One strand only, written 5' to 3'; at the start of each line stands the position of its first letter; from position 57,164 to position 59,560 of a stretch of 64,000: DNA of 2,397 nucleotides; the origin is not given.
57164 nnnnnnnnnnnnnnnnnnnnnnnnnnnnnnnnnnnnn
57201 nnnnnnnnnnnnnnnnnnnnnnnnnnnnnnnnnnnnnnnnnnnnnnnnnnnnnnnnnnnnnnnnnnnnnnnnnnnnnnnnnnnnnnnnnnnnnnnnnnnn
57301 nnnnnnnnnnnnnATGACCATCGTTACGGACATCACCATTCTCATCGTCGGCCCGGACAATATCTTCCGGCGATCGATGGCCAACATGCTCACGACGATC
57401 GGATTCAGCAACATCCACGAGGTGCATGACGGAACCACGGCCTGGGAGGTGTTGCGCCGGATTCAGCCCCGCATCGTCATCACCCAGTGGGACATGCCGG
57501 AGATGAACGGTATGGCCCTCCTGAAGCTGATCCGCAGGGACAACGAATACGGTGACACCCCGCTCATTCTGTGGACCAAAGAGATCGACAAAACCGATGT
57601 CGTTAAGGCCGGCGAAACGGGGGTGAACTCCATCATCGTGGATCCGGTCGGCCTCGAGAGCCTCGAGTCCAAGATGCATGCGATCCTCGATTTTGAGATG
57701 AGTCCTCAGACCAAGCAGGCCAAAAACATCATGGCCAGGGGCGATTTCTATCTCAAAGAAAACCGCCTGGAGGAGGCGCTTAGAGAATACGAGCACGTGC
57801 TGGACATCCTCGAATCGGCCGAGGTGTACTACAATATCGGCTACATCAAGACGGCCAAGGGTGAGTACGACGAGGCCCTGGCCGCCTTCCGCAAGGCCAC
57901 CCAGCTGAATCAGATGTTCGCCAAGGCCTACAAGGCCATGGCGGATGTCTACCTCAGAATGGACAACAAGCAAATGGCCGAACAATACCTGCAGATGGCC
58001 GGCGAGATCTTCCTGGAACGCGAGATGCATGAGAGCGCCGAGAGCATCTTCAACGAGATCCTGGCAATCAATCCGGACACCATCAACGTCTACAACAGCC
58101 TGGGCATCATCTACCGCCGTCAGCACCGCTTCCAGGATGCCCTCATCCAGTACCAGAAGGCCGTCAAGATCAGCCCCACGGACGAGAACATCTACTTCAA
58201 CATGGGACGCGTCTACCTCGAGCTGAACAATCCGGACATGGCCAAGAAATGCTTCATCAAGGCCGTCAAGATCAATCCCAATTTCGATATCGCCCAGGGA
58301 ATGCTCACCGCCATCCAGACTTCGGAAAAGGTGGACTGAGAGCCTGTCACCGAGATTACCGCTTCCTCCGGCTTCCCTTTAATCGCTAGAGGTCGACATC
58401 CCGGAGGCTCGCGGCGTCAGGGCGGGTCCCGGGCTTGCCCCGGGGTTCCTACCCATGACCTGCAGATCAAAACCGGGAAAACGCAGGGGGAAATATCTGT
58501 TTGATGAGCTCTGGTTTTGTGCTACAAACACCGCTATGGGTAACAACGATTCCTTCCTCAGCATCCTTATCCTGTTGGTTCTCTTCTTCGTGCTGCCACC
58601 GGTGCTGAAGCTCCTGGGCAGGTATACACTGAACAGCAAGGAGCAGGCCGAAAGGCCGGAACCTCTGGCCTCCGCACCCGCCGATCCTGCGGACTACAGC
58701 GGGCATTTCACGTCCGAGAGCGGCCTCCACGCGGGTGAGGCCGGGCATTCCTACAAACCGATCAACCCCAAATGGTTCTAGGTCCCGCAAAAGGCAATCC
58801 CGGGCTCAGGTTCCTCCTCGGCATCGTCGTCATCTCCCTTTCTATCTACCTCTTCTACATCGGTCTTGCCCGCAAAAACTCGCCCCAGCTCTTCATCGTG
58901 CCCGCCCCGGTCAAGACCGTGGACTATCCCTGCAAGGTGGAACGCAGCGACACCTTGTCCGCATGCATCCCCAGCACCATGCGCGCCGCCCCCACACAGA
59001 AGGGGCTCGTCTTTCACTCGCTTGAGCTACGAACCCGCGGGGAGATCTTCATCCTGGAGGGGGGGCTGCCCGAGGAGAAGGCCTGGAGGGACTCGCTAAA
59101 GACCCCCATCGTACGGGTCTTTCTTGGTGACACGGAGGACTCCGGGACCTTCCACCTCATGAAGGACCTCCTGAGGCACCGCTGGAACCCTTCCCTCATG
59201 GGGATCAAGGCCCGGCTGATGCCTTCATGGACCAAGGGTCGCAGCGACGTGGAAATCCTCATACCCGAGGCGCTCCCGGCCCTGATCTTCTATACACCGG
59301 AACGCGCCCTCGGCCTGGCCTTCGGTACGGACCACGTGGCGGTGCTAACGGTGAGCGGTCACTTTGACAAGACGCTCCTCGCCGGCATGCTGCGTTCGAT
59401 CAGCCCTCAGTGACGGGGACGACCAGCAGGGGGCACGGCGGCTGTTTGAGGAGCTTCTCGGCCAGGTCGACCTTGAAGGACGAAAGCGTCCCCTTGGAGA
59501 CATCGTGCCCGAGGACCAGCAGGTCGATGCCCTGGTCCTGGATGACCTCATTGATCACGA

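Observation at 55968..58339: Unknown 449-aa protein translationally coupled to a CheY-derived pseudo-receiver::TPR protein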

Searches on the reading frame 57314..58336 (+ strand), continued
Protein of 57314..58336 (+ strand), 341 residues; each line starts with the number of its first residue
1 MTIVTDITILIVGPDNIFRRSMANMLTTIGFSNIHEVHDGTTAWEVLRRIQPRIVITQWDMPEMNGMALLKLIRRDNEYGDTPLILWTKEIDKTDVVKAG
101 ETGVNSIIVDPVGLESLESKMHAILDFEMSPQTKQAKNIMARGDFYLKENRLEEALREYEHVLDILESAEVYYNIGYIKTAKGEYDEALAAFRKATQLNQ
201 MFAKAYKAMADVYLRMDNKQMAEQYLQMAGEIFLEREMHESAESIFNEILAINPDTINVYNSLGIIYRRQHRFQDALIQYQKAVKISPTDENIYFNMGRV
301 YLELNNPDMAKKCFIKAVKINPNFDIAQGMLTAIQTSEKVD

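Call 38: find_related_loci(query=A2, collection=metagenome_contigs, flank=4000)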
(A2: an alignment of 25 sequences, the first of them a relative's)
Query A2 (677 aa) in metagenome_contigs; peptide patterns used: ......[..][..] (x = any residue, [..] = any of these).
61 stretches matched a pattern; 32 encode a relative of the query (tblastn E <= 1e-3); 32 distinct loci.
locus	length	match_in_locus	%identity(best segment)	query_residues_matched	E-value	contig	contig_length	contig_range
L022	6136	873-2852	43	9-677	0e+0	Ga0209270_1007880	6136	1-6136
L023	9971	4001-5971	46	10-677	0e+0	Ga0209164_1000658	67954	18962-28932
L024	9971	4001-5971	46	10-677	1e-180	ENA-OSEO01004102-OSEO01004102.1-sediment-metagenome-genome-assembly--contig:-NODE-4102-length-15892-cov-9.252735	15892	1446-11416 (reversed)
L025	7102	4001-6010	45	11-677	4e-178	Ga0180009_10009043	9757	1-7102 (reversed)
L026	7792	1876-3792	43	10-652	3e-174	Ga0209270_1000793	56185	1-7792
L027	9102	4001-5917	43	10-652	3e-174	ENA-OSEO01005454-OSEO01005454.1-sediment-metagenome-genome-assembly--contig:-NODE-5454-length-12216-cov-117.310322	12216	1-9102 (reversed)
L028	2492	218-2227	39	5-675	1e-164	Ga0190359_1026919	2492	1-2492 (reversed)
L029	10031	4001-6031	40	7-677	2e-151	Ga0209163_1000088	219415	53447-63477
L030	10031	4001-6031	40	7-677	2e-150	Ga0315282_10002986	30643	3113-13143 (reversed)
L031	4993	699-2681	39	17-677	4e-147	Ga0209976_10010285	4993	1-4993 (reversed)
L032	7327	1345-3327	39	17-677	1e-144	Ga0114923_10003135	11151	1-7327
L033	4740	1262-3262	40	11-677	4e-146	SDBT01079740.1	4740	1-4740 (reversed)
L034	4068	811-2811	34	10-675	2e-133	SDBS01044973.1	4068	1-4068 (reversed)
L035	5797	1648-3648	34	10-675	3e-124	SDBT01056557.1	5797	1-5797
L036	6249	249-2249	34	10-675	1e-123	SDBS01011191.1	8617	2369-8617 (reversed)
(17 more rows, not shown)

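Call 44: find_encoding_contigs(protein=P0014, flank=3000, max_places=2)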
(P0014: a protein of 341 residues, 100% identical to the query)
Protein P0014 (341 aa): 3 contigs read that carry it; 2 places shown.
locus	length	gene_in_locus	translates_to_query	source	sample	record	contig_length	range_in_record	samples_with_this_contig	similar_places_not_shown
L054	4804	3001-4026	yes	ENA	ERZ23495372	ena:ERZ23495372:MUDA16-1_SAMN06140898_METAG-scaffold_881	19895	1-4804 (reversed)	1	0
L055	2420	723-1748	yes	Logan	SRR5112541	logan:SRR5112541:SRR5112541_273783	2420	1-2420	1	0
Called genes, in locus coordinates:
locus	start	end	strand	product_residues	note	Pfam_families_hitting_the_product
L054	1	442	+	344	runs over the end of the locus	PF03279:Lip_A_acyltrans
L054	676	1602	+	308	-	PF01278:Omptin (weak)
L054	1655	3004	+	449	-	-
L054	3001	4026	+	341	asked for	PF00072:Response_reg, PF13424:TPR_12 (weak), PF00515:TPR_1, PF13414:TPR_11, PF13424:TPR_12, PF13414:TPR_11, PF00515:TPR_1, PF13181:TPR_8, +20 more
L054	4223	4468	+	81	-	-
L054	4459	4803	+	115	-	?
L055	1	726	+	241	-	?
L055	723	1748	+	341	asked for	PF00072:Response_reg, PF13424:TPR_12 (weak), PF00515:TPR_1, PF13414:TPR_11, PF13424:TPR_12, PF13414:TPR_11, PF00515:TPR_1, PF13181:TPR_8, +20 more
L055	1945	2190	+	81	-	-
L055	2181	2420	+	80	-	?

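Call 48: search_solved_structures(query=A2, max_evalue=0.01)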
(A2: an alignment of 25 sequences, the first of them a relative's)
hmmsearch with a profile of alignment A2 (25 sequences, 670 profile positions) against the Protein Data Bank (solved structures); distinct sequences matched with E-value up to 0.01: 0.

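Call 77: search_protein_families(library=padloc, proteins=[window:57314-58336:+], max_evalue=0.01)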
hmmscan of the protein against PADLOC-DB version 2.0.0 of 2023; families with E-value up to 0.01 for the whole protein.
window:57314-58336:+ (341 aa): 2 families
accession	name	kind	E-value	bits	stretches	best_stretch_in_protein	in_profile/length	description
PDLC01101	PrimPol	-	3.2e-05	20.8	1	155-247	20-105/490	adaptation polymerase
PDLC01171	TPR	-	0.0018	15.3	0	161-232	140-207/504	TPR repeats containing protein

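Call 79: find_encoding_contigs(protein=P0107, flank=5000, max_places=1)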
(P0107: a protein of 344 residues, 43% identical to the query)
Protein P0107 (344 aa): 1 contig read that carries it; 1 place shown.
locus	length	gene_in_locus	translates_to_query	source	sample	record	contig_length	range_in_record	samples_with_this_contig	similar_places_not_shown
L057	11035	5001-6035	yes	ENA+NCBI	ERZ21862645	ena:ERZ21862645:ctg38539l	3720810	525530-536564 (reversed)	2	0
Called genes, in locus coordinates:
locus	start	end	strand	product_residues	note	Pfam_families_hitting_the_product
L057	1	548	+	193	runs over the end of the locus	-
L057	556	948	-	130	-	-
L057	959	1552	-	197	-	PF00174:Oxidored_molyb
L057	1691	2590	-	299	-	PF00753:Lactamase_B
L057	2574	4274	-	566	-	PF08269:dCache_2 (weak), PF17201:Cache_3-Cache_2 (weak), PF00672:HAMP, PF07228:SpoIIE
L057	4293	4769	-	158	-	PF21349:RUBY_RBDX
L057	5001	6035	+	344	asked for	PF00072:Response_reg, PF25063:ARM_TT21_C, PF12895:ANAPC3, PF13424:TPR_12, PF00515:TPR_1, PF07719:TPR_2, PF13414:TPR_11, PF13432:TPR_16, +31 more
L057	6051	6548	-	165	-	PF03061:4HBT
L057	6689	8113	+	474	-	PF00224:PK, PF02887:PK_C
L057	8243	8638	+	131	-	-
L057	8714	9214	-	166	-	PF13302:Acetyltransf_3, PF13420:Acetyltransf_4, PF00583:Acetyltransf_1, PF13508:Acetyltransf_7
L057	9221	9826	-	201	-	PF13649:Methyltransf_25 (weak)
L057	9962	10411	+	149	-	PF00011:HSP20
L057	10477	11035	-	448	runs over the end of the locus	PF00069:Pkinase, PF07714:PK_Tyr_Ser-Thr, PF07603:Lcl_C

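Call 80: find_encoding_contigs(protein=P0078, flank=5000, max_places=1)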
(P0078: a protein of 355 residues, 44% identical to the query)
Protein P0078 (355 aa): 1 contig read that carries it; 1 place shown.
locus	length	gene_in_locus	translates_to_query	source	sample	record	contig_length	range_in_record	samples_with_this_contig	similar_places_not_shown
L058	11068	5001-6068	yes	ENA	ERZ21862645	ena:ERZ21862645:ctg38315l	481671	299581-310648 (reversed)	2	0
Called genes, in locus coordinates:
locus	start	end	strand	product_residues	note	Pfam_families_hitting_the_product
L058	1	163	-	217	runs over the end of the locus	PF00989:PAS, PF08448:PAS_4 (weak), PF13426:PAS_9, PF08447:PAS_3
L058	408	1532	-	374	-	PF04015:DUF362, PF13183:Fer4_8 (faint), PF12797:Fer4_2 (faint), PF12838:Fer4_7 (weak), PF13187:Fer4_9 (weak), PF13237:Fer4_10 (weak), PF00037:Fer4 (weak)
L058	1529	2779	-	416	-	PF07690:MFS_1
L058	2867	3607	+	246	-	-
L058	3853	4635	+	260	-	PF12686:DUF3800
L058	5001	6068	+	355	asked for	PF00072:Response_reg, PF13424:TPR_12, PF00515:TPR_1, PF13181:TPR_8, PF13414:TPR_11, PF21033:RMD1-3, PF14559:TPR_19, PF13424:TPR_12, +25 more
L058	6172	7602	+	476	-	PF00224:PK, PF02887:PK_C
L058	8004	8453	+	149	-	PF00011:HSP20, PF17886:ArsA_HSP20 (weak)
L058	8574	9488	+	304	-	PF00753:Lactamase_B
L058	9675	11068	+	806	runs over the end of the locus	-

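Call 81: find_encoding_contigs(protein=P0083, flank=5000, max_places=1)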
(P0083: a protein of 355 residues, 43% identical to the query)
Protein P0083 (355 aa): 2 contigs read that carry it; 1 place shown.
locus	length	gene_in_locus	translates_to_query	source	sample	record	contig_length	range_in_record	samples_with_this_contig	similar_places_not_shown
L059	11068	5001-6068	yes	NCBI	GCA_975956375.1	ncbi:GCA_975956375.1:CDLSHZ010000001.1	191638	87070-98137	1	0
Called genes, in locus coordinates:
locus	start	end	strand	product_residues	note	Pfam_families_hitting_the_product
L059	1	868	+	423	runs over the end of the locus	PF01590:GAF, PF13185:GAF_2, PF13492:GAF_3 (weak), PF02518:HATPase_c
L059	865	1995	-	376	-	PF04015:DUF362, PF00037:Fer4 (weak), PF12837:Fer4_6 (weak), PF12838:Fer4_7, PF13187:Fer4_9 (weak), PF13237:Fer4_10, PF14697:Fer4_21 (weak), PF00037:Fer4 (weak), +2 more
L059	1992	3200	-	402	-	PF07690:MFS_1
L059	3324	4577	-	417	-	PF07690:MFS_1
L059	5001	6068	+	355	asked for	PF00072:Response_reg, PF13432:TPR_16, PF00515:TPR_1, PF13424:TPR_12, PF21033:RMD1-3, PF25063:ARM_TT21_C, PF13424:TPR_12, PF00515:TPR_1, +24 more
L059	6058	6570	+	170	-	PF00583:Acetyltransf_1, PF13673:Acetyltransf_10 (weak), PF13508:Acetyltransf_7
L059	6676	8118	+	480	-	PF00224:PK, PF02887:PK_C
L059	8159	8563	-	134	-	PF04072:LCM (weak)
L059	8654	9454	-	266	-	PF02080:TrkA_C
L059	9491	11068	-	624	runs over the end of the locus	PF06480:FtsH_ext, PF00004:AAA, PF07728:AAA_5 (faint), PF23902:AAA_lid_PRS2_C (weak), PF17862:AAA_lid_3, PF01434:Peptidase_M41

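Call 82: predict_structure(alignment_id=A6)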
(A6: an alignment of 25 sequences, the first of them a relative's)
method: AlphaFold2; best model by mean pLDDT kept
length: 1019 residues; sequences in the alignment: 25
mean_pLDDT: 79.0   pTM: 0.63
mean pLDDT of the five models: 79.0, 78.0, 77.6, 75.8, 75.4
residues with pLDDT >= 90: 446; 70-90: 336; 50-70: 99; < 50: 138
segments of 3 or more residues with pLDDT < 50: 115-117, 554-561, 660-691, 721-809
pLDDT, mean of each block of 10 residues (from residue 1): 80 91 88 89 95 92 91 89 89 88 83 60 93 94 96 91 91 66 82 92 93 92 84 73 93 92 89 96 94 93 74 92 96 96 73 79 92 93 89 93 95 92 71 83 87 86 89 90 75 92 95 91 87 94 79 48 80 80 89 89 87 88 75 79 88 72 32 29 37 61 61 53 40 30 23 26 34 38 33 41 38 79 88 92 86 92 91 83 84 85 82 65 72 59 82 91 89 95 94 97 94 84
secondary structure, 60 per line:
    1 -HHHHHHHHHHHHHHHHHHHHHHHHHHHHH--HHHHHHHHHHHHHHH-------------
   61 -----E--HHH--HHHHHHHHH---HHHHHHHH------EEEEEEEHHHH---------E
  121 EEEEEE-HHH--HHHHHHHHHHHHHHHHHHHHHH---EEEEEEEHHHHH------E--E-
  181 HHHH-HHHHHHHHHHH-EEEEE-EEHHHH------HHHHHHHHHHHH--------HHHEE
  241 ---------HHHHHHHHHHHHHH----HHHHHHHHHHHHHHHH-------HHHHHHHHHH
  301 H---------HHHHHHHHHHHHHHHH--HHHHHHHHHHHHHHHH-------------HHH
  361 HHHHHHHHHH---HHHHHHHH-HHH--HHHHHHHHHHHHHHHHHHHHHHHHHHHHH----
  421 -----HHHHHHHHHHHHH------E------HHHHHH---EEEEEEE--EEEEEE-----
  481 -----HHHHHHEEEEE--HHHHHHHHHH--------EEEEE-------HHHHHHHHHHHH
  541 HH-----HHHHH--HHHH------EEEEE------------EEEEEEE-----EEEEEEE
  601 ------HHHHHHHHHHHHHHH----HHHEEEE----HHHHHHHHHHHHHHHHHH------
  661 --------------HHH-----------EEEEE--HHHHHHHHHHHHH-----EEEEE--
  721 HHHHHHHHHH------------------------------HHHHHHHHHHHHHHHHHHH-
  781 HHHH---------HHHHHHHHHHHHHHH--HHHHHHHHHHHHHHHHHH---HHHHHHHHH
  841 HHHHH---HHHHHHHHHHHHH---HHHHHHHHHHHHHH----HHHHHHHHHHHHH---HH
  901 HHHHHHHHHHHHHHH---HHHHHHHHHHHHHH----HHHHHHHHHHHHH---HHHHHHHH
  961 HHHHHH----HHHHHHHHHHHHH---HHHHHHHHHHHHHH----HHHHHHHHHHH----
elements in order (helices of 4 or more, strands of 3 or more residues): H2-30 H33-47 H74-82 H86-93 E100-106 H107-110 E120-126 H133-154 E158-164 H165-169 H181-184 H186-196 E198-202 H206-209 H216-227 H250-263 H268-283 H291-301 H311-326 H329-344 H358-370 H374-381 H388-416 H426-438 H452-457 E461-467 E470-475 H486-491 E492-496 H499-508 E517-521 H529-542 H548-552 H555-558 E565-569 E582-588 E594-600 H607-621 E629-632 H637-654 E689-693 H696-708 E714-718 H721-730 H761-779 H781-784 H794-808 H811-828 H832-845 H849-861 H865-878 H883-895 H899-915 H919-932 H937-949 H953-966 H971-983 H987-1000 H1005-1015

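Call 86: search_solved_structures(query=window:57314-58336:+, max_evalue=1e-8)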
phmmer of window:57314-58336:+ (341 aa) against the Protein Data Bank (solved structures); distinct sequences matched with E-value up to 1e-8: 106 (the best 60 are shown).
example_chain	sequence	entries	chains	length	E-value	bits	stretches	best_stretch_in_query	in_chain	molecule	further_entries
9qhb_A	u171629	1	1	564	3.4e-37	132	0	143-322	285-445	Engineered tetratricopeptide repeat protein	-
7yea_A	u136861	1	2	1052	1.3e-31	113.7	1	235-335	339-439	UDP-N-acetylglucosamine--peptide N-acetylglucosaminyltransferase 110 kDa subunit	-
7ntf_A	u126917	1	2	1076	4.2e-31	112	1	235-335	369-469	Isoform 1 of UDP-N-acetylglucosamine--peptide N-acetylglucosaminyltransferase 110 kDa subu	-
7yeh_B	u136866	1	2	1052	9.1e-31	110.9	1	239-335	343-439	UDP-N-acetylglucosamine--peptide N-acetylglucosaminyltransferase 110 kDa subunit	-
1w3b_A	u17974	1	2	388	2.3e-30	109.5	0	218-332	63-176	UDP-N-ACETYLGLUCOSAMINE--PEPTIDE N-ACETYLGLUCOSAMINYLTRANSFERASE 110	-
6eou_A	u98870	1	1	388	1e-29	107.4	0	218-332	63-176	UDP-N-acetylglucosamine--peptide N-acetylglucosaminyltransferase 110 kDa subunit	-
8bu0_A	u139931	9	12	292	1.8e-29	106.6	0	142-231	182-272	Consensus tetratricopeptide repeat protein | Crystal structure of an 8-repeat consensus TPR superhelix with Zinc. | Monomer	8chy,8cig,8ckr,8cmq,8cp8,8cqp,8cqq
7y4i_A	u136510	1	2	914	1.3e-24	90.6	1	237-332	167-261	Probable UDP-N-acetylglucosamine--peptide N-acetylglucosaminyltransferase SPINDLY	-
8dtf_A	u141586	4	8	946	1.5e-24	90.4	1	237-332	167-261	Probable UDP-N-acetylglucosamine--peptide N-acetylglucosaminyltransferase SPINDLY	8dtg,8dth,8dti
3h1g_A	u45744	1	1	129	1.5e-20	77.3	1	7-125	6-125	Chemotaxis protein cheY homolog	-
3gwg_A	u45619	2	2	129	1.6e-20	77.2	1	7-125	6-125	Chemotaxis protein cheY homolog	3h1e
3h1f_A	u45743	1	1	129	2.1e-20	76.8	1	7-125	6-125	Chemotaxis protein cheY homolog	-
3to5_A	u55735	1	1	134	1.5e-19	74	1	6-125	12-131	CheY homolog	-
4hns_A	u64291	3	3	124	1.9e-19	73.7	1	7-124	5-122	Chemotaxis protein CheY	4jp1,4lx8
4hnq_A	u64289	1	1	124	3.6e-19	72.8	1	7-124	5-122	Chemotaxis protein CheY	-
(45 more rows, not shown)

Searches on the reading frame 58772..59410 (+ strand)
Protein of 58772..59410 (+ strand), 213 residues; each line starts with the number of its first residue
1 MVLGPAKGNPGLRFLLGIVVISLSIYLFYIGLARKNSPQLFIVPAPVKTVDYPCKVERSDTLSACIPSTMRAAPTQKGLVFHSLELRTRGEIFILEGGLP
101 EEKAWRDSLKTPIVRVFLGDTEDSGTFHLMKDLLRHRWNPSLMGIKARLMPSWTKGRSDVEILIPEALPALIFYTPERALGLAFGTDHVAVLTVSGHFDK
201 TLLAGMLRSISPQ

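Call 3: search_protein_families(library=pfam, proteins=[window:58772-59410:+], max_evalue=1)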
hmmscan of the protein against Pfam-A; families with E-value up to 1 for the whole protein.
window:58772-59410:+ (213 aa): 2 families
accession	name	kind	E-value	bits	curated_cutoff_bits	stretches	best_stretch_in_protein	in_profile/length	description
PF09604.15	Potass_KdpF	-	0.059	13.7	21.2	1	15-29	2-16/24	F subunit of K+-transporting ATPase (Potass_KdpF)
PF18272.6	ssDNA_TraI_N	-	0.28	11.6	26.4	1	186-209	19-42/53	single-stranded DNA binding TraI N-terminal subdomain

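Call 7: search_protein_families(library=ncbifam, proteins=[window:58772-59410:+], max_evalue=1)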
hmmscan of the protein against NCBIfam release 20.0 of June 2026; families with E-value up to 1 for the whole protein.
window:58772-59410:+ (213 aa): 0 families
